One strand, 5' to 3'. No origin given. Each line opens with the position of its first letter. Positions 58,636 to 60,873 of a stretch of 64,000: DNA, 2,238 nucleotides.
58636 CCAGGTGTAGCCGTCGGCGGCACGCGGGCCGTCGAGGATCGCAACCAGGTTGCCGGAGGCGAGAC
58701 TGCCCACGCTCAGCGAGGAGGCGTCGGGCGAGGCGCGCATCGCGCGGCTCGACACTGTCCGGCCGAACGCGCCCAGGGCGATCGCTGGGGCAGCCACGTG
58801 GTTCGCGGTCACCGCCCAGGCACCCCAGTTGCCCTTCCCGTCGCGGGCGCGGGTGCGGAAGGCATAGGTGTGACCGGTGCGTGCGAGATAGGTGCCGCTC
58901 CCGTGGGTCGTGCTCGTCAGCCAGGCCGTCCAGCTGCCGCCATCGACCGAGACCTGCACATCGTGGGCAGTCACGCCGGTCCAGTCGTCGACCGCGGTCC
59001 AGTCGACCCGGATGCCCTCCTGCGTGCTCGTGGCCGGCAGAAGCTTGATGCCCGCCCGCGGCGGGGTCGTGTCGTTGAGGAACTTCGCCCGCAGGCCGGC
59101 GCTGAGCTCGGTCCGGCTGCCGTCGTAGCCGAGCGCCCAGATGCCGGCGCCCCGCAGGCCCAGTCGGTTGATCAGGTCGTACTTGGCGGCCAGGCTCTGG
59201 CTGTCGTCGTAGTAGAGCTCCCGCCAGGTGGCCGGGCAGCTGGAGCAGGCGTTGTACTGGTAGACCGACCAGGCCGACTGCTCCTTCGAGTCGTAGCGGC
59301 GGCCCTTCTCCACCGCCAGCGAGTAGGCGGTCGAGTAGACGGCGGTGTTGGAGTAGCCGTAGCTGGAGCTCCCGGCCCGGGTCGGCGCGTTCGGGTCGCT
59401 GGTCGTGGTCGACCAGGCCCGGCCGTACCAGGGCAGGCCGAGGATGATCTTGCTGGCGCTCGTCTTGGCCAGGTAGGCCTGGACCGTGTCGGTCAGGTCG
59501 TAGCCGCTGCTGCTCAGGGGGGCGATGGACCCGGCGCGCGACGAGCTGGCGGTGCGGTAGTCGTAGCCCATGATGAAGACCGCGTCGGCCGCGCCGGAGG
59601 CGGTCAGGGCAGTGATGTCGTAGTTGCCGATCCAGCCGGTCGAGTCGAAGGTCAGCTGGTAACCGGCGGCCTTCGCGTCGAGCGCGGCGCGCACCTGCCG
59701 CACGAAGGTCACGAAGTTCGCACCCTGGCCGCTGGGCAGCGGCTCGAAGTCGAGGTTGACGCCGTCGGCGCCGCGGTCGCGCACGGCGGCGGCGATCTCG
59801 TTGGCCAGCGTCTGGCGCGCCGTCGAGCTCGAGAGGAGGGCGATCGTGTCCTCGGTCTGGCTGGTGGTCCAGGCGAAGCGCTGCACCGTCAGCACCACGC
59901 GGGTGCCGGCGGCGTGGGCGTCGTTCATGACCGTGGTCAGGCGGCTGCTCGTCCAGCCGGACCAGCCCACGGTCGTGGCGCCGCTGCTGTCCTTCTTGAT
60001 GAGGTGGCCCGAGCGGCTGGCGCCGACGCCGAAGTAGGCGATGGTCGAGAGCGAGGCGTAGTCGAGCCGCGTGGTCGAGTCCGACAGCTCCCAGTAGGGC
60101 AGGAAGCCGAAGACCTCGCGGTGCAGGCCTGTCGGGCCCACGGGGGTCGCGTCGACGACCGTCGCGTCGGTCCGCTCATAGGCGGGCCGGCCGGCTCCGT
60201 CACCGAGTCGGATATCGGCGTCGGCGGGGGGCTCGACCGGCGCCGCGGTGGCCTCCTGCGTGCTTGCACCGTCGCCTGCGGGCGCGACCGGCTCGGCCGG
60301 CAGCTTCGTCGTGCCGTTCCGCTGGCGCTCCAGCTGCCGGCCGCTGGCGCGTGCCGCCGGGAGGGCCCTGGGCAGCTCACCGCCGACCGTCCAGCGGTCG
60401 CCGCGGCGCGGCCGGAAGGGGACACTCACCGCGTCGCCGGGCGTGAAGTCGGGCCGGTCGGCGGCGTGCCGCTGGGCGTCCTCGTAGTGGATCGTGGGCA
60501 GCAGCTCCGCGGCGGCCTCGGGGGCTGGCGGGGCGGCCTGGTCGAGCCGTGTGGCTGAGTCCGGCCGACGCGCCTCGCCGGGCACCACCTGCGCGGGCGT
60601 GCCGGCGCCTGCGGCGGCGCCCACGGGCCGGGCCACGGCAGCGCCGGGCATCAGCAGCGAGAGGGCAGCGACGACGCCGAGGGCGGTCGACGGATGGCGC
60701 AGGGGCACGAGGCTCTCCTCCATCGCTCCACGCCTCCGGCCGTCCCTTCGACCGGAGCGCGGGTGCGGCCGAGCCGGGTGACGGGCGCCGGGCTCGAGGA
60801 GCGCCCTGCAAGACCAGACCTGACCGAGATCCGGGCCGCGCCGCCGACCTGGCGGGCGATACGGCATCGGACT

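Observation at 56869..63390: Two adjacent giant secreted paralogs: same FlgD-Ig/'FSPNGDG' tail, different catalytic heads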

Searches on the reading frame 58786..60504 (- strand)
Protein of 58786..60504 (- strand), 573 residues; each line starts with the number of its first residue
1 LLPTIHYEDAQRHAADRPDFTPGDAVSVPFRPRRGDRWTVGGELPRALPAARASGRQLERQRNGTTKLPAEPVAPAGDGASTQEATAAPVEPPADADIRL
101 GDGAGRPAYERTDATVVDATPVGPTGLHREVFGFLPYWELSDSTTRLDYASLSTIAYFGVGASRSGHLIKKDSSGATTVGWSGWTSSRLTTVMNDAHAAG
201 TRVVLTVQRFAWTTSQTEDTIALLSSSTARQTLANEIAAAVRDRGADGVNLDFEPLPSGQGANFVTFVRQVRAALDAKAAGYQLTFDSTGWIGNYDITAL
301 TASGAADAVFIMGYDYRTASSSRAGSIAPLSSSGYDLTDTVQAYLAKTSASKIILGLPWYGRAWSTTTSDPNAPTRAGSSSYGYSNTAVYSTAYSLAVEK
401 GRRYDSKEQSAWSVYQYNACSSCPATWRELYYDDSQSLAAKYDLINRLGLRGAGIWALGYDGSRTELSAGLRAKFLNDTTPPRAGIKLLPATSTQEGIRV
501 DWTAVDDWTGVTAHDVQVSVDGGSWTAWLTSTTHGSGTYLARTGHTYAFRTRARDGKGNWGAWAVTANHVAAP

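Call 43: find_homologous_proteins(query=window:58786-60504:-, max_evalue=1e-10)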
Query seq(573 aa) (573 aa): 1525 proteins with E <= 1e-10 among 8000 candidates; the best 120 are listed.
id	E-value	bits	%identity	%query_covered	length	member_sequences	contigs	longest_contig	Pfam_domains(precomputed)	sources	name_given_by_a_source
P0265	6.2e-209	713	61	97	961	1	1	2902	PF13585.13,PF13860.13,PF00704.35,PF08239.18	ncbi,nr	ncbi:MAG: glycosyl hydrolase family 18 protein, partial [Chloroflexota bacterium]|nr:glycosyl hydrol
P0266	1.3e-199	683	60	98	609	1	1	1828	PF00704.35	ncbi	ncbi:MAG: glycosyl hydrolase family 18 protein, partial [Candidatus Limnocylindrales bacterium]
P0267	8.7e-194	663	54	100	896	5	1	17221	PF00704.35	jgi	-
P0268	4.7e-191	654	56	100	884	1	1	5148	PF00704.35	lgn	-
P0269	2.3e-188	646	57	99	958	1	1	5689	PF04122.18,PF13860.13,PF00704.35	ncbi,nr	ncbi:MAG TPA: glycosyl hydrolase family 18 protein [Candidatus Binatia bacterium]|nr:glycosyl hydrol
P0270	3.3e-188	645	57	99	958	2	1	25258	PF04122.18,PF13860.13,PF00704.35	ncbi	-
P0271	1.7e-187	643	56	99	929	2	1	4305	PF04122.18,PF13860.13,PF00704.35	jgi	jgi:spore germination protein YaaH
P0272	1.3e-185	637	54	99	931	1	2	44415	PF04122.18,PF13860.13,PF00704.35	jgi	jgi:spore germination protein YaaH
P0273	2.3e-184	632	56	99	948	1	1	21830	PF04122.18,PF13860.13,PF00704.35,PF08239.18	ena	-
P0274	4.4e-184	631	65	81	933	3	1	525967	PF13860.13,PF00704.35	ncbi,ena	-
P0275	2.8e-183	629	54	99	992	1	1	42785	PF00704.35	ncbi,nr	ncbi:MAG TPA: glycosyl hydrolase family 18 protein [Candidatus Limnocylindrales bacterium]|nr:glycos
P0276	1.2e-182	627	54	100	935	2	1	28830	PF04122.18,PF00704.35,PF08239.18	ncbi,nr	ncbi:MAG TPA: glycosyl hydrolase family 18 protein [Candidatus Limnocylindrales bacterium]|nr:glycos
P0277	1.5e-181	623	54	100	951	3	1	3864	PF04122.18,PF13860.13,PF00704.35,PF08239.18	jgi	jgi:spore germination protein YaaH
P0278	5.2e-181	621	65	78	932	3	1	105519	PF13585.13,PF13860.13,PF00704.35,PF08239.18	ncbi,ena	-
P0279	8.0e-181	621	56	100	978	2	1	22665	PF00704.35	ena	-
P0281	2.0e-179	616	55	99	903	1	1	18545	PF04122.18,PF13860.13,PF00704.35,PF08239.18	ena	-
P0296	5.9e-175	601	54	98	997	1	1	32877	PF00395.26,PF00704.35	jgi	jgi:spore germination protein YaaH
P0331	4.0e-167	575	53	99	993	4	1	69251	PF00395.26,PF00704.35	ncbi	-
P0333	4.5e-167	575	51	99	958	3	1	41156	PF04122.18,PF00704.35,PF08239.18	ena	-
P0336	5.2e-166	572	53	98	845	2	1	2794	PF23916.2,PF03644.20,PF00704.35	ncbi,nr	ncbi:MAG: glycosyl hydrolase family 18 protein, partial [Chloroflexi bacterium]|nr:glycosyl hydrolas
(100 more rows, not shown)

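Call 45: search_protein_families(library=pfam, proteins=[P0281, P0333, P0296, P0331, P0336, P0269], max_evalue=0.001)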
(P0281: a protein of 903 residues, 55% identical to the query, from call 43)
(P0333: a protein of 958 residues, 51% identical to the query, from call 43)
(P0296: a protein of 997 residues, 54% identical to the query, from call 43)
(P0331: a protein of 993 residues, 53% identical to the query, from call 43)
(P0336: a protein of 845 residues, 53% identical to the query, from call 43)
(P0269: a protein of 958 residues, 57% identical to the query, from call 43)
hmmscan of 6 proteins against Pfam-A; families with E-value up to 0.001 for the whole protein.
P0281 (903 aa): 4 families
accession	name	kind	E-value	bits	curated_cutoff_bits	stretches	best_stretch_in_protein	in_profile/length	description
PF00704.34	Glyco_hydro_18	-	8.4e-30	105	29.6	1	147-478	3-317/317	Glycosyl hydrolases family 18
PF04122.17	CW_binding_2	-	2e-17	64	24.9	1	806-891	1-70/73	Cell wall binding domain 2 (CWB2)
PF13860.13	FlgD_ig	-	8.4e-07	29.3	27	1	709-775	11-78/79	FlgD Ig-like domain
PF08239.17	SH3_3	-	3.9e-06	27.4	27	1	601-651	1-39/54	Bacterial SH3 domain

P0333 (958 aa): 5 families
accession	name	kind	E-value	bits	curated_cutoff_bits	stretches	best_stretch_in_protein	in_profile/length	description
PF00704.34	Glyco_hydro_18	-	1.1e-28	101.3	29.6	1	202-533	3-317/317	Glycosyl hydrolases family 18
PF04122.17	CW_binding_2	-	8.4e-18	65.1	24.9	1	861-948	1-72/73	Cell wall binding domain 2 (CWB2)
PF08239.17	SH3_3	-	2.1e-05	25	27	1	656-698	1-40/54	Bacterial SH3 domain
PF13860.13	FlgD_ig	-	0.00018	21.8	27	1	764-830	9-78/79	FlgD Ig-like domain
PF23916.1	TIM-barrel_EndoS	-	0.00068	19.8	27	0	263-442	52-216/238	Endo-beta-N-acetylglucosaminidase EndoS TIM-barrel domain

P0296 (997 aa): 4 families
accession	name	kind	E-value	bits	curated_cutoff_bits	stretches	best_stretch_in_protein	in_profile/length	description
PF00704.34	Glyco_hydro_18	-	2.1e-27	97.1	29.6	1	206-492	48-317/317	Glycosyl hydrolases family 18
PF00395.25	SLH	-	2.9e-17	62.8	20.8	1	889-930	2-44/44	S-layer homology domain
PF08239.17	SH3_3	-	7.6e-05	23.3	27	1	616-657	1-38/54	Bacterial SH3 domain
PF13860.13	FlgD_ig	-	9.9e-05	22.7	27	1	748-800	23-76/79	FlgD Ig-like domain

P0331 (993 aa): 2 families
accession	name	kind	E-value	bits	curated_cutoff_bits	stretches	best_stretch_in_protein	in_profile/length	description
PF00704.34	Glyco_hydro_18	-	3.2e-27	96.5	29.6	1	158-488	4-317/317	Glycosyl hydrolases family 18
PF00395.25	SLH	-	1.1e-14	54.5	20.8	0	885-926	2-44/44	S-layer homology domain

P0336 (845 aa): 3 families
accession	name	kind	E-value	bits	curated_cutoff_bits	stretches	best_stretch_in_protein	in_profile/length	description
PF00704.34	Glyco_hydro_18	-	1.4e-25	91.1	29.6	1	234-485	74-317/317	Glycosyl hydrolases family 18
PF23916.1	TIM-barrel_EndoS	-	9.6e-07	29.2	27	1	215-384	52-202/238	Endo-beta-N-acetylglucosaminidase EndoS TIM-barrel domain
PF03644.19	Glyco_hydro_85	-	9.8e-06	25.7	22.2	1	213-303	42-135/302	Glycosyl hydrolase family 85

P0269 (958 aa): 3 families
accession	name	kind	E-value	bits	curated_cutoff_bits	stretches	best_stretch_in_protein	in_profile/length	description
PF00704.34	Glyco_hydro_18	-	4.1e-29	102.7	29.6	1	217-531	20-317/317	Glycosyl hydrolases family 18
PF04122.17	CW_binding_2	-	7.6e-17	62.1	24.9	1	861-947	1-70/73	Cell wall binding domain 2 (CWB2)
PF13860.13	FlgD_ig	-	1e-05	25.8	27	1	768-827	12-75/79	FlgD Ig-like domain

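Call 62: find_encoding_contigs(protein=P0331, flank=7000, max_places=2)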
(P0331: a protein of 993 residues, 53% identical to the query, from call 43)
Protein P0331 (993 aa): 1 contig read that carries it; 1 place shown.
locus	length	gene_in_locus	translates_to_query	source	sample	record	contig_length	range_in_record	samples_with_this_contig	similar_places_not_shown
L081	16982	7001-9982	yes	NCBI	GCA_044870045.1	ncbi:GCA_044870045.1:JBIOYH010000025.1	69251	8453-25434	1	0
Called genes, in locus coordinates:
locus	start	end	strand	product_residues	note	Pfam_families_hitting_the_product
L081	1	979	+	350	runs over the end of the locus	PF06723:MreB_Mbl, PF00022:Actin (faint), PF11104:PilM_2 (faint), PF00012:HSP70, PF14450:FtsA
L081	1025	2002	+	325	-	PF04085:MreC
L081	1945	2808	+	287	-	PF00483:NTP_transferase, PF12804:NTP_transf_3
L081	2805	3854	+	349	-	PF01073:3Beta_HSD, PF01370:Epimerase, PF02719:Polysacc_synt_2, PF04321:RmlD_sub_bind, PF16363:GDP_Man_Dehyd, PF07993:NAD_binding_4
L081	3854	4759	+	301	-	PF01370:Epimerase, PF02719:Polysacc_synt_2 (faint), PF04321:RmlD_sub_bind, PF01073:3Beta_HSD (weak), PF16363:GDP_Man_Dehyd, PF07993:NAD_binding_4 (weak)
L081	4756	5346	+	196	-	PF00908:dTDP_sugar_isom, PF14667:Polysacc_synt_C (faint)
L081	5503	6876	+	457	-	PF00395:SLH (faint)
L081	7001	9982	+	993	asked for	PF00704:Glyco_hydro_18, PF00395:SLH (faint)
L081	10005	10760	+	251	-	PF00535:Glycos_transf_2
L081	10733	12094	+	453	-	PF00534:Glycos_transf_1, PF13692:Glyco_trans_1_4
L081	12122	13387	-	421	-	PF11258:DUF3048, PF17479:DUF3048_C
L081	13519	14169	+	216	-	-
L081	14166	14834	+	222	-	PF25084:LbH_EIF2B, PF14602:Hexapep_2 (faint), PF25087:GMPPB_C (weak), PF00132:Hexapep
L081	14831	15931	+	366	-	PF01041:DegT_DnrJ_EryC1, PF01212:Beta_elim_lyase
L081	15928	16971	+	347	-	PF01408:GFO_IDH_MocA, PF22725:GFO_IDH_MocA_C3, PF02894:GFO_IDH_MocA_C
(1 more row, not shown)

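Call 63: find_encoding_contigs(protein=P0296, flank=7000, max_places=2)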
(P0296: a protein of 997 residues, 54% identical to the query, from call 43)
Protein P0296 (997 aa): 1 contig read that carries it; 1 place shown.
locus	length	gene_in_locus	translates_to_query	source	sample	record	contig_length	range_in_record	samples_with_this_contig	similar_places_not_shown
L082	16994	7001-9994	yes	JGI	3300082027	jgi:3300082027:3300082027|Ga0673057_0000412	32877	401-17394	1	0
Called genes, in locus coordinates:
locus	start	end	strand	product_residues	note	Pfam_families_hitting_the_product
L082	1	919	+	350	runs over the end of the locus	PF06723:MreB_Mbl, PF00022:Actin (faint), PF11104:PilM_2 (faint), PF00012:HSP70, PF14450:FtsA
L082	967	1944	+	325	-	PF04085:MreC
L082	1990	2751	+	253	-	PF00483:NTP_transferase, PF12804:NTP_transf_3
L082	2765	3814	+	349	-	PF01073:3Beta_HSD, PF01370:Epimerase, PF02719:Polysacc_synt_2, PF04321:RmlD_sub_bind, PF16363:GDP_Man_Dehyd, PF07993:NAD_binding_4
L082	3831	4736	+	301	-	PF01073:3Beta_HSD (faint), PF01370:Epimerase, PF02719:Polysacc_synt_2 (faint), PF04321:RmlD_sub_bind, PF07993:NAD_binding_4 (faint), PF16363:GDP_Man_Dehyd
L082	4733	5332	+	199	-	PF00908:dTDP_sugar_isom, PF14667:Polysacc_synt_C (faint)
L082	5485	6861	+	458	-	PF00395:SLH (faint)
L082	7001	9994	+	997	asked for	PF00704:Glyco_hydro_18, PF00395:SLH (faint)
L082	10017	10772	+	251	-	PF13641:Glyco_tranf_2_3 (weak), PF00535:Glycos_transf_2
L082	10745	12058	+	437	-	PF00534:Glycos_transf_1, PF13692:Glyco_trans_1_4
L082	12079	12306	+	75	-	-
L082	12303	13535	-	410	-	PF11258:DUF3048, PF17479:DUF3048_C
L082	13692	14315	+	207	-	-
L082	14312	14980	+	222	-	PF25087:GMPPB_C (faint), PF25084:LbH_EIF2B, PF14602:Hexapep_2 (faint), PF00132:Hexapep (weak)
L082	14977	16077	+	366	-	PF01041:DegT_DnrJ_EryC1, PF01212:Beta_elim_lyase, PF01053:Cys_Met_Meta_PP (weak)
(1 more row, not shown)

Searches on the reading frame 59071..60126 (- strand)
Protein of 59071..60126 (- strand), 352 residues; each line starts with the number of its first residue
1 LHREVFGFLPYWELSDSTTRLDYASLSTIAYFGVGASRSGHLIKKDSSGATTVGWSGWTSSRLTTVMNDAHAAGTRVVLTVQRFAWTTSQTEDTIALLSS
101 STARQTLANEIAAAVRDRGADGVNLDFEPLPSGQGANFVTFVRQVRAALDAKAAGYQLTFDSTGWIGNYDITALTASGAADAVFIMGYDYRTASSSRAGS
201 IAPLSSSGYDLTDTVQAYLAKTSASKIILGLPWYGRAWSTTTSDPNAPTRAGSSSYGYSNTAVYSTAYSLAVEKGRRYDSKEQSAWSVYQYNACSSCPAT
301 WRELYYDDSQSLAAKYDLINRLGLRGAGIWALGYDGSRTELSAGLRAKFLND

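Call 42: search_solved_structures(query=window:59071-60126:-, max_evalue=1e-8, show_alignments=3)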
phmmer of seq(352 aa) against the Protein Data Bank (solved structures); distinct sequences matched with E-value up to 1e-8: 30.
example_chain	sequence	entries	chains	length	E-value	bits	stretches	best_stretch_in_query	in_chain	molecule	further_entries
4wiw_A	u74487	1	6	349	5.4e-21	78.3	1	50-339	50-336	Glycoside hydrolase family 18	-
3cz8_A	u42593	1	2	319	1.6e-17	66.9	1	88-332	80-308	Putative sporulation-specific glycosylase ydhD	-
4q6t_A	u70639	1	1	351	2.4e-14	56.5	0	109-239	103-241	Glycosyl hydrolase, family 18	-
8hw6_A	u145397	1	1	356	3.4e-12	49.4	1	96-341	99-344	Chitinase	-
6epb_A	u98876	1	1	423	4.3e-12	49.1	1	73-337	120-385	Endochitinase 42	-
3g6l_A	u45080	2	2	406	4.4e-12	49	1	75-339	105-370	Chitinase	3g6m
5xwf_A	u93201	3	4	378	4.8e-12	48.9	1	55-341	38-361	Fungal chitinase from Rhizomucor miehei (SeMet-substituted proteins) | Chintase | Chitinase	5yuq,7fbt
6kxn_A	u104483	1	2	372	3.4e-11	46.1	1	21-339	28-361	Family 18 chitinase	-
6le8_A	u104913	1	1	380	6.2e-11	45.3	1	86-337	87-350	Probable endochitinase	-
6le7_A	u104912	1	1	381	6.8e-11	45.1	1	86-337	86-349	Probable endochitinase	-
6ldu_A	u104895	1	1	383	6.9e-11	45.1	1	86-337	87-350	Probable endochitinase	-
6kst_A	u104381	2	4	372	6.9e-11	45.1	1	21-339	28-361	Family 18 chitinase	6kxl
4s3k_A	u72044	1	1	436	8.6e-11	44.8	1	95-337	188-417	Spore germination protein YaaH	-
5jh8_A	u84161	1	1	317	1.8e-10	43.8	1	95-336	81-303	Probable chitinase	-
6ylj_A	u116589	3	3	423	3.1e-10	43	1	73-337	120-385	Endochitinase 42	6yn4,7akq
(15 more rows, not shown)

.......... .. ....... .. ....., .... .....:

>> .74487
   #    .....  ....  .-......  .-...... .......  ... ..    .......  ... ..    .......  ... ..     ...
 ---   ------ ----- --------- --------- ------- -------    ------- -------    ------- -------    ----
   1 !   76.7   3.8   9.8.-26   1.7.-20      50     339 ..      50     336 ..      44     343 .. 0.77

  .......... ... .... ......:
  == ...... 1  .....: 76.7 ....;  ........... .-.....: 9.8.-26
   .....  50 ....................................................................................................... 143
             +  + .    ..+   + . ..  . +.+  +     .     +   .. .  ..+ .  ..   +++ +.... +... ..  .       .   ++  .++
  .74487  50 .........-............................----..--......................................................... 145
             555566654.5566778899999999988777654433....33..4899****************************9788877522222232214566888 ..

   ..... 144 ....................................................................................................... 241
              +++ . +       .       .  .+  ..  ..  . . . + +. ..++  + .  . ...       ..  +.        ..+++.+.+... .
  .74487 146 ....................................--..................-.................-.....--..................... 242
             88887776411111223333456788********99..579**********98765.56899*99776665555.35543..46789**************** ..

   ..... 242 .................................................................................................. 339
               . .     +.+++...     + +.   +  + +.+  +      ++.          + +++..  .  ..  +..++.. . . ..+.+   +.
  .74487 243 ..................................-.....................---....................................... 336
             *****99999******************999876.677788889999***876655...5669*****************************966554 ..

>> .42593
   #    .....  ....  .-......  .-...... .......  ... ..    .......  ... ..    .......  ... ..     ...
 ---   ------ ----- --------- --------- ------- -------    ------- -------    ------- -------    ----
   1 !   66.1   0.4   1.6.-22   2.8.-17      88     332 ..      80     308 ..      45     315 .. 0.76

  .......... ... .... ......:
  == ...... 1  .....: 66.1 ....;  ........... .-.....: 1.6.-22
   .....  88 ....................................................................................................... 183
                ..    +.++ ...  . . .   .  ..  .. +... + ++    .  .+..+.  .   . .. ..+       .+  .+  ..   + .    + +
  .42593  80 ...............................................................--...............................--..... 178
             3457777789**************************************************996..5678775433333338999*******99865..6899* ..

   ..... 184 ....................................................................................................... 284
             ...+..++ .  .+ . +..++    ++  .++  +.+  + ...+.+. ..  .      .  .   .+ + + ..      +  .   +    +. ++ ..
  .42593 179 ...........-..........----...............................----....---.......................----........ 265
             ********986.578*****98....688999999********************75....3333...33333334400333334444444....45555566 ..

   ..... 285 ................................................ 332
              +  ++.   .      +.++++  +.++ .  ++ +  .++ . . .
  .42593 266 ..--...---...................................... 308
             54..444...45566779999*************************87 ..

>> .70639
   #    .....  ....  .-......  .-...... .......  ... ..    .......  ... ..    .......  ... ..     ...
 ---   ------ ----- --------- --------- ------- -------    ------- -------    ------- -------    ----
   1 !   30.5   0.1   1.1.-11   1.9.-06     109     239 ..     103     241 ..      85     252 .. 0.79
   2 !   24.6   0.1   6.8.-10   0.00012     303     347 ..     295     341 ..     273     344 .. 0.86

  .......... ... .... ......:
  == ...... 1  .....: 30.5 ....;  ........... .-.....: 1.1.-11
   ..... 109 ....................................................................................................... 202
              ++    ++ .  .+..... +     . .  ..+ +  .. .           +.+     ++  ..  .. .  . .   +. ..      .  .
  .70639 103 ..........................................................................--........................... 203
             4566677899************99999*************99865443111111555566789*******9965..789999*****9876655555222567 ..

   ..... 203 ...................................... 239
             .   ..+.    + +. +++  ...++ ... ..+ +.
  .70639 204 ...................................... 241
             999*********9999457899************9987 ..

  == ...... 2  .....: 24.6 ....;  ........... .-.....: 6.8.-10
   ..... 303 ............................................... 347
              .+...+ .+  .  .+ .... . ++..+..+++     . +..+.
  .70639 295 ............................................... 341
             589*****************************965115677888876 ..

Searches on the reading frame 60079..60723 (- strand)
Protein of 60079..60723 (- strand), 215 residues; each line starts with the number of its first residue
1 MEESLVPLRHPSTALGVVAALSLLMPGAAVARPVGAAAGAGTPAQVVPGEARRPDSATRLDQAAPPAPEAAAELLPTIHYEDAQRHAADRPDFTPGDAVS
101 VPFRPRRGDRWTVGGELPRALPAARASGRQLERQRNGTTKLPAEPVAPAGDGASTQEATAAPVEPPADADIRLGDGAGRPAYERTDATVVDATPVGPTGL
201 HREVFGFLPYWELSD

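Call 6: search_protein_families(library=pfam, proteins=[window:60079-60723:-], max_evalue=10)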
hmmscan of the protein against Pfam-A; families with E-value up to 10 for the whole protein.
seq(215 aa): 0 families
